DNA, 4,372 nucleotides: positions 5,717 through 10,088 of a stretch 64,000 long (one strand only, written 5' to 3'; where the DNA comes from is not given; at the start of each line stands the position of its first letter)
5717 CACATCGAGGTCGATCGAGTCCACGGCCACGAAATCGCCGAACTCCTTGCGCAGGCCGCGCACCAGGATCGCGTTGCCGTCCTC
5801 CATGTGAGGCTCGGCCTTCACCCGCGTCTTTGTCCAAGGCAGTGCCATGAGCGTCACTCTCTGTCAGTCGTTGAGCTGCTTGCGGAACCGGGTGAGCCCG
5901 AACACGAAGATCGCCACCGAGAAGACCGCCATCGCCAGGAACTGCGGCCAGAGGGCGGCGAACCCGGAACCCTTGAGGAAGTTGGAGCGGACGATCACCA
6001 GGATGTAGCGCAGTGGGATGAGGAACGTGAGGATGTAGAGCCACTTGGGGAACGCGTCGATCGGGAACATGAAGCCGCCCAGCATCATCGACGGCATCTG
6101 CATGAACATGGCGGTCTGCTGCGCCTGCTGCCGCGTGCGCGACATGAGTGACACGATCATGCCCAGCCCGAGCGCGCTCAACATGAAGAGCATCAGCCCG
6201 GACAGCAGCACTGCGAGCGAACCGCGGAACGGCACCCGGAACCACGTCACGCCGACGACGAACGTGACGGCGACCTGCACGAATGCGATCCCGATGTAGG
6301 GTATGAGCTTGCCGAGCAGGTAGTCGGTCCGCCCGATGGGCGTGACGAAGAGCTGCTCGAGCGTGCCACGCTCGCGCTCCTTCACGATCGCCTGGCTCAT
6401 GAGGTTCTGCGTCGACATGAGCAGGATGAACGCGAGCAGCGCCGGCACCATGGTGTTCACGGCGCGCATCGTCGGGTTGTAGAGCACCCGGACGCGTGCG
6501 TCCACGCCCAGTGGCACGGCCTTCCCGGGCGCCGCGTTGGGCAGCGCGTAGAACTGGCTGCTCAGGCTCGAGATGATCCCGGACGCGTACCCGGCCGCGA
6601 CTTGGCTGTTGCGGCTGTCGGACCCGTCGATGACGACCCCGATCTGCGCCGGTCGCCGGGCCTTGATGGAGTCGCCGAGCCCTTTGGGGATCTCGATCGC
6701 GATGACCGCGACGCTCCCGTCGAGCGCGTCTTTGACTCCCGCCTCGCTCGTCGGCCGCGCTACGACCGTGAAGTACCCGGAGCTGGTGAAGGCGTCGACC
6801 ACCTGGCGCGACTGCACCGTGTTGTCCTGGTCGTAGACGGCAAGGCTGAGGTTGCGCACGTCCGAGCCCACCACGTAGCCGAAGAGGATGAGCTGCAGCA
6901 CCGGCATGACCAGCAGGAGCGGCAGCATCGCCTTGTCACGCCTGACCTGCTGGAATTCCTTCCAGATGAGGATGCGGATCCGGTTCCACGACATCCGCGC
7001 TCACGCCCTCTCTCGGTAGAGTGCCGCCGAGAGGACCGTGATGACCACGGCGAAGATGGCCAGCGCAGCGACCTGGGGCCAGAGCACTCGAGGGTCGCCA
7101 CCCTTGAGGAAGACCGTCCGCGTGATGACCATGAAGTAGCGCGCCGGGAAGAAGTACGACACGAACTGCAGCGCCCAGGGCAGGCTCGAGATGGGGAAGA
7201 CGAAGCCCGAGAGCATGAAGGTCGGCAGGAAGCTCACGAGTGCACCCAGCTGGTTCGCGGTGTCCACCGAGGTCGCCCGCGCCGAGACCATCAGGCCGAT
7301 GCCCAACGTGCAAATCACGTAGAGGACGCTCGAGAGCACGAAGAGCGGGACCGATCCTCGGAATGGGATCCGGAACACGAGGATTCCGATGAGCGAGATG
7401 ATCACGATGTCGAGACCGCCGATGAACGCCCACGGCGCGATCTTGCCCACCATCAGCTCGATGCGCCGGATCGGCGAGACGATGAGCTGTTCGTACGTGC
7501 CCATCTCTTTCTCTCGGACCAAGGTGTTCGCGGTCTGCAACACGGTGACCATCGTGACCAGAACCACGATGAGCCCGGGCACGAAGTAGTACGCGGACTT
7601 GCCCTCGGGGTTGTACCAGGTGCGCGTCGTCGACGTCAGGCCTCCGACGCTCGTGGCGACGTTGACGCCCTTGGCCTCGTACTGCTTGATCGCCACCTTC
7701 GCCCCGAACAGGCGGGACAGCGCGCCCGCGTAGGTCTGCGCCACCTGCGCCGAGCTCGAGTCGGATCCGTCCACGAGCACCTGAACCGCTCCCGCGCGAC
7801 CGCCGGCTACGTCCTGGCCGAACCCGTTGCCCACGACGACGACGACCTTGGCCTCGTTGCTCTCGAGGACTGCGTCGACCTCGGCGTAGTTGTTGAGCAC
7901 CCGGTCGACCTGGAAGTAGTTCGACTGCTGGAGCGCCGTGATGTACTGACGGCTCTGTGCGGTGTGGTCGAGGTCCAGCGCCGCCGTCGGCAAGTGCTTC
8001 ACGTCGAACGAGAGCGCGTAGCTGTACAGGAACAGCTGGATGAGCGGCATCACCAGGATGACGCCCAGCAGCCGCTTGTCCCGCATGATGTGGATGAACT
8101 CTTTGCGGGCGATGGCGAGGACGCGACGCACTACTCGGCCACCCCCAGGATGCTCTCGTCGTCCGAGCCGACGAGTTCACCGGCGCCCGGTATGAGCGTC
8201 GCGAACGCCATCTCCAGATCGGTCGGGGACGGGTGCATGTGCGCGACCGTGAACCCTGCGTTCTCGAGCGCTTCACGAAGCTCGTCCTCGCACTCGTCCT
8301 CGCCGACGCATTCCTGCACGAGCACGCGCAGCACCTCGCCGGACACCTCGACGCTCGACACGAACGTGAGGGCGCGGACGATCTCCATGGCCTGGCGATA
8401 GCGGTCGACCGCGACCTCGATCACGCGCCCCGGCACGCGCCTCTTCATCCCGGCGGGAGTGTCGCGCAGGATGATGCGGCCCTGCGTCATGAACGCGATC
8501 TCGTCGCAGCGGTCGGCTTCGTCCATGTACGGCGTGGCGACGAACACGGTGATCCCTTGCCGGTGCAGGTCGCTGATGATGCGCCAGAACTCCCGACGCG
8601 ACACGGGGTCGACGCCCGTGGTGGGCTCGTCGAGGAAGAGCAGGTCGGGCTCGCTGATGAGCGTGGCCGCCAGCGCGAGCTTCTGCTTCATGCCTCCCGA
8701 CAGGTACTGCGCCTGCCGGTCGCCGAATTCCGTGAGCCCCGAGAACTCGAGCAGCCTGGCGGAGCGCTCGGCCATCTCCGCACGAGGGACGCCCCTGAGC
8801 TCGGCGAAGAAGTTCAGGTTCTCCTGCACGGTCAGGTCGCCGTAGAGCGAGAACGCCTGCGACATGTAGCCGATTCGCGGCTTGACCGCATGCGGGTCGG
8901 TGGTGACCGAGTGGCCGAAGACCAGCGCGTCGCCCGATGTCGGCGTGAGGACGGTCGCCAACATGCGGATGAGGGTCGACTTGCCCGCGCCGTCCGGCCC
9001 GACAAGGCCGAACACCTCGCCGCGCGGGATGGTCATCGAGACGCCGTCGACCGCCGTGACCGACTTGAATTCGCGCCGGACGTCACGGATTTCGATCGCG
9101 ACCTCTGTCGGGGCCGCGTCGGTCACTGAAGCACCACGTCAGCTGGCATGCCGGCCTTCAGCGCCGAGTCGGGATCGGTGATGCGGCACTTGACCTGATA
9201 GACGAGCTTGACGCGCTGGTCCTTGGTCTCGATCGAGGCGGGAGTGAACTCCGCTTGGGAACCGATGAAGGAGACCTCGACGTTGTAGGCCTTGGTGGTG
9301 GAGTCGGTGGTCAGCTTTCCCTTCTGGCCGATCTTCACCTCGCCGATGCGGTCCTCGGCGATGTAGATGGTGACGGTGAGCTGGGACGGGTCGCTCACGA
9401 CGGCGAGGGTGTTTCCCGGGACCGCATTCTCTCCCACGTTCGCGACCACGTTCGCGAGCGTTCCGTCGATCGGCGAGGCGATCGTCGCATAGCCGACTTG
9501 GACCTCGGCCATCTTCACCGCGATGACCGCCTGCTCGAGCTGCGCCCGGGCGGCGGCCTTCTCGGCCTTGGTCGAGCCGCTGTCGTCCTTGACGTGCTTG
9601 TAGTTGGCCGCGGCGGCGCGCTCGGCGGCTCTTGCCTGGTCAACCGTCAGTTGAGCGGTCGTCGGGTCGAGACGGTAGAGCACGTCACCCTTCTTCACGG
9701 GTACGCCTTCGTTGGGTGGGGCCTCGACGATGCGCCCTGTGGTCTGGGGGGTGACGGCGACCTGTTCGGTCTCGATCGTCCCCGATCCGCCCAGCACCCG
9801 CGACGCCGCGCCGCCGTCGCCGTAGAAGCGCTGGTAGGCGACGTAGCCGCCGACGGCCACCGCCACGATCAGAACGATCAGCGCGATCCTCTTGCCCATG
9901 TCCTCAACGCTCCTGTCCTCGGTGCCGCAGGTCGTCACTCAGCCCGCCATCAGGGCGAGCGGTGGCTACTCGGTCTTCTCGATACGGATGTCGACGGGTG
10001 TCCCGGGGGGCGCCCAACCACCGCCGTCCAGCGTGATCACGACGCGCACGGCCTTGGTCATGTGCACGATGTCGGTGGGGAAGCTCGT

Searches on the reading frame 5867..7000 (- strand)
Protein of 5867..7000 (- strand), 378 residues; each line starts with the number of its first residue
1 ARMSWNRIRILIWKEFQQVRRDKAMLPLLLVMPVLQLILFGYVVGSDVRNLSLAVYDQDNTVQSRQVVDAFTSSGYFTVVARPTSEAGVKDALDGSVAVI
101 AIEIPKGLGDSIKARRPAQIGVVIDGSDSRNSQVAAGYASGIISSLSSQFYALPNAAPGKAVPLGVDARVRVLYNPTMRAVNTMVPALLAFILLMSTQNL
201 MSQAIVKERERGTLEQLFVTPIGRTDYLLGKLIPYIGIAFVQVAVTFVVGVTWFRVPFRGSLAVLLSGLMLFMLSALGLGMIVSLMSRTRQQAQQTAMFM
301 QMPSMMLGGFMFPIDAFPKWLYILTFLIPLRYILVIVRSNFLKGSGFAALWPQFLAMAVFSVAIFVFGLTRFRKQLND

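Call 8: search_protein_families(library=pfam, proteins=[window:5867-7000:-], max_evalue=0.001)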
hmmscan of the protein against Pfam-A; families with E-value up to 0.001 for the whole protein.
window:5867-7000:- (378 aa): 4 families
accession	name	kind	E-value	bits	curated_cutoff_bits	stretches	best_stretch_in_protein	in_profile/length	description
PF12698.13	ABC2_membrane_3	-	4.8e-47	161.2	31.6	1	23-369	1-346/347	ABC-2 family transporter protein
PF01061.29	ABC2_membrane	-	3.7e-30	105.5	26.9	1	184-342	50-211/211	ABC-2 type transporter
PF12679.13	ABC2_membrane_2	-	3e-21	76.4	27.2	1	11-375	3-281/283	ABC-2 family transporter protein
PF12730.13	ABC2_membrane_4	-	1.6e-07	32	27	1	183-273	50-146/179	ABC-2 family transporter protein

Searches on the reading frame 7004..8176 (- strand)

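Call 8: search_protein_families(library=pfam, proteins=[window:7004-8176:-], max_evalue=0.001)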
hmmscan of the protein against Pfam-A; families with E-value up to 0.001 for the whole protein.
window:7004-8176:- (391 aa): 4 families
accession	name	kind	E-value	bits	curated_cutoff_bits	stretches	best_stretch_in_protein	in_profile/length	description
PF12698.13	ABC2_membrane_3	-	1.7e-47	162.7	31.6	1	35-384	2-346/347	ABC-2 family transporter protein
PF01061.29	ABC2_membrane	-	3.5e-25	89.2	26.9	1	193-356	45-210/211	ABC-2 type transporter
PF12679.13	ABC2_membrane_2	-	1.1e-18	68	27.2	1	20-387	1-278/283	ABC-2 family transporter protein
PF12730.13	ABC2_membrane_4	-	0.0006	20.3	27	1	199-290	52-147/179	ABC-2 family transporter protein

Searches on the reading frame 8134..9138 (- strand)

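Call 8: search_protein_families(library=pfam, proteins=[window:8134-9138:-], max_evalue=0.001)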
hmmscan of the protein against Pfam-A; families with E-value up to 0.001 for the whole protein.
window:8134-9138:- (335 aa): 3 families
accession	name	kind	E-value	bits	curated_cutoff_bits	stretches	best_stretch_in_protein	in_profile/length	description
PF00005.33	ABC_tran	-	8.5e-33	114.3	25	1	31-174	2-137/137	ABC transporter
PF13304.12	AAA_21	-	3.8e-12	47.3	27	1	143-202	235-297/304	AAA domain, putative AbiEii toxin, Type IV TA system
PF13555.12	AAA_29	-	2.5e-05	24.4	27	1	31-68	13-50/61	P-loop containing region of AAA domain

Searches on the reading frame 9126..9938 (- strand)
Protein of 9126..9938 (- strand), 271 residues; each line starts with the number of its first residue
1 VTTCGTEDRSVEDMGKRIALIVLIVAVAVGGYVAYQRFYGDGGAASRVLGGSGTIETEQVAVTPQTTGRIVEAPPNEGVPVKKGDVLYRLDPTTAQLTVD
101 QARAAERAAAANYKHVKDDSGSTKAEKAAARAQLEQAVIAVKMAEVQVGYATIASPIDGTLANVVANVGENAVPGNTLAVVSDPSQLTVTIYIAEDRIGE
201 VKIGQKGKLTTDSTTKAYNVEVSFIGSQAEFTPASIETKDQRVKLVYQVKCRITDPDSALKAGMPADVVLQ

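Call 8: search_protein_families(library=pfam, proteins=[window:9126-9938:-], max_evalue=0.001)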
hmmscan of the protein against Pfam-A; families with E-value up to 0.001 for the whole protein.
window:9126-9938:- (271 aa): 3 families
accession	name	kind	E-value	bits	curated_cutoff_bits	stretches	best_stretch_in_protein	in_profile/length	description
PF13437.12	HlyD_3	-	3.4e-15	57.1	22.2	1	152-263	1-106/106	HlyD family secretion protein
PF16576.10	HlyD_D23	-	2.4e-12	47.1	30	1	56-230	16-189/214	Barrel-sandwich domain of CusB or HlyD membrane-fusion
PF13533.13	Biotin_lipoyl_2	-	5.2e-05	23.4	29.8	0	62-91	3-32/32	Biotin-lipoyl like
